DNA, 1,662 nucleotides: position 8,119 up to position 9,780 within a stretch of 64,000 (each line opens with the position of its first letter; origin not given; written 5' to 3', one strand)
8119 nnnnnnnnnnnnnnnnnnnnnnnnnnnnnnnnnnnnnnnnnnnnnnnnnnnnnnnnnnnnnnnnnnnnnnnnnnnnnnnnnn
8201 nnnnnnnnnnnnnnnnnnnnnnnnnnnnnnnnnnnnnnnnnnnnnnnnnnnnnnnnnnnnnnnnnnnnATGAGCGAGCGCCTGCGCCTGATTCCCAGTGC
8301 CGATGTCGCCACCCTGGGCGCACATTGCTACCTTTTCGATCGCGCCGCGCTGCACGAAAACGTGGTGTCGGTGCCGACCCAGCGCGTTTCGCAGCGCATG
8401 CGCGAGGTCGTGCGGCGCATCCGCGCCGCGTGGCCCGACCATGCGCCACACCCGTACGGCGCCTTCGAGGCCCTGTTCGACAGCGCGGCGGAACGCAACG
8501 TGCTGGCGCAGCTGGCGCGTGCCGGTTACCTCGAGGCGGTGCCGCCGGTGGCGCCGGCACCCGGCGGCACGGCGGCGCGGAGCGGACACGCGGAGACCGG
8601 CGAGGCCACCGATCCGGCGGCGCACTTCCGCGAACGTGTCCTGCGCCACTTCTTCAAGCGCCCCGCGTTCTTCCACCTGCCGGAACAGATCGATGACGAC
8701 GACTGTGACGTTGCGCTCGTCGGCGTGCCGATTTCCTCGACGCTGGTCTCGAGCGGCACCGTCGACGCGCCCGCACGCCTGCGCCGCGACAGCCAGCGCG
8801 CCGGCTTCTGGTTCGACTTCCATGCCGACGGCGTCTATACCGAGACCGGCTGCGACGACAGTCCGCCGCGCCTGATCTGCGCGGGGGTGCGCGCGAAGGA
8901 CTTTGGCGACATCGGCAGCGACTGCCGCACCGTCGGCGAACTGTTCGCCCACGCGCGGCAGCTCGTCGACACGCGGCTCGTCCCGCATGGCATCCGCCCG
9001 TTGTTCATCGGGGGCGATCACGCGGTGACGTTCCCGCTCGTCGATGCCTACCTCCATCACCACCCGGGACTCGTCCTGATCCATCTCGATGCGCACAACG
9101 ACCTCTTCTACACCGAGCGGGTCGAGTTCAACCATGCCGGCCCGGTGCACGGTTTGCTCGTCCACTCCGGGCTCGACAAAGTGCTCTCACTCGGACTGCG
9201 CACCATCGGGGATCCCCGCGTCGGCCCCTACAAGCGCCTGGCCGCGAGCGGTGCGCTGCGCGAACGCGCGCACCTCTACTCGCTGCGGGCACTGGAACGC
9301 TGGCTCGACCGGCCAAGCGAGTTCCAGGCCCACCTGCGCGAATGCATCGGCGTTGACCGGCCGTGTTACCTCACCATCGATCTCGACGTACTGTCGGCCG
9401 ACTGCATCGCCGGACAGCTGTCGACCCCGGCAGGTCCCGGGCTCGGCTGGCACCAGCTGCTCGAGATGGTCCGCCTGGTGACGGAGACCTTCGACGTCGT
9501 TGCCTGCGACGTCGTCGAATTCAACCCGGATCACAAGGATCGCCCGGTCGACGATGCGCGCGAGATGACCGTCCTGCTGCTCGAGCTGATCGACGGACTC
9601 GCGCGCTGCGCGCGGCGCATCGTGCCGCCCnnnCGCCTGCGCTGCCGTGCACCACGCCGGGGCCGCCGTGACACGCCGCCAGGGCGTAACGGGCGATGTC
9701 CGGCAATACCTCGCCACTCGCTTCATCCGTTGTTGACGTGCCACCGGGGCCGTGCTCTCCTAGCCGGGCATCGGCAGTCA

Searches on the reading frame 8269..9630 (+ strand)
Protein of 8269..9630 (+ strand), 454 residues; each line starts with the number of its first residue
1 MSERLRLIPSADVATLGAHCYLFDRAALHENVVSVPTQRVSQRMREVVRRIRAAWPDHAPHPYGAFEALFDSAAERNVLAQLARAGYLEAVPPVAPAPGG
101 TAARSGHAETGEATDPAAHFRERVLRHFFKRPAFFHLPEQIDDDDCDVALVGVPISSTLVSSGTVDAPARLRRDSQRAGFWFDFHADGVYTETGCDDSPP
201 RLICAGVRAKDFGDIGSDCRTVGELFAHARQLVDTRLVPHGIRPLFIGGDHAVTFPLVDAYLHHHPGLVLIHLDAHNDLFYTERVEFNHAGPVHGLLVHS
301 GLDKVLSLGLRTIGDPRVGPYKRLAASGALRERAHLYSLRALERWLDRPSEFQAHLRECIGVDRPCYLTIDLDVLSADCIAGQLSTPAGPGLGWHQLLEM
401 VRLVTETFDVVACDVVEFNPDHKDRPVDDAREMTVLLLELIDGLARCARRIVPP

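Call 6: search_protein_families(library=pfam, proteins=[window:8269-9630:+], max_evalue=0.01)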
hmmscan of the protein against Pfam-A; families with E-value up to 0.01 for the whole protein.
window:8269-9630:+ (454 aa): 1 family
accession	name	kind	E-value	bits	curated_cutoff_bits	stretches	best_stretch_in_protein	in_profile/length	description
PF00491.26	Arginase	-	5e-33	115.2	22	1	147-424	2-261/280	Arginase family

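Call 7: search_protein_families(library=ncbifam, proteins=[window:8269-9630:+], max_evalue=0.01)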
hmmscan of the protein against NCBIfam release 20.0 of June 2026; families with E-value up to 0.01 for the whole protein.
window:8269-9630:+ (454 aa): 5 families
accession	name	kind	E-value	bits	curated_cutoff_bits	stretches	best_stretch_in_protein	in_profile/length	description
TIGR01230.1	agmatinase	equivalog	1.3e-22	80.8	174.3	1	143-422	10-257/275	agmatinase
NF002564.0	PRK02190.1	subfamily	8.9e-22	77.6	302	1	133-422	20-280/307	agmatinase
TIGR01227.1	hutG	equivalog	4.4e-15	55.7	229.15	1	142-422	31-288/307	formimidoylglutamase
TIGR01229.1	rocF_arginase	equivalog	7.1e-13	48.5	227.6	2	243-298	85-139/300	arginase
NF010347.0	PRK13775.1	equivalog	0.0035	16.7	381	0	205-284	91-172/331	formimidoylglutamase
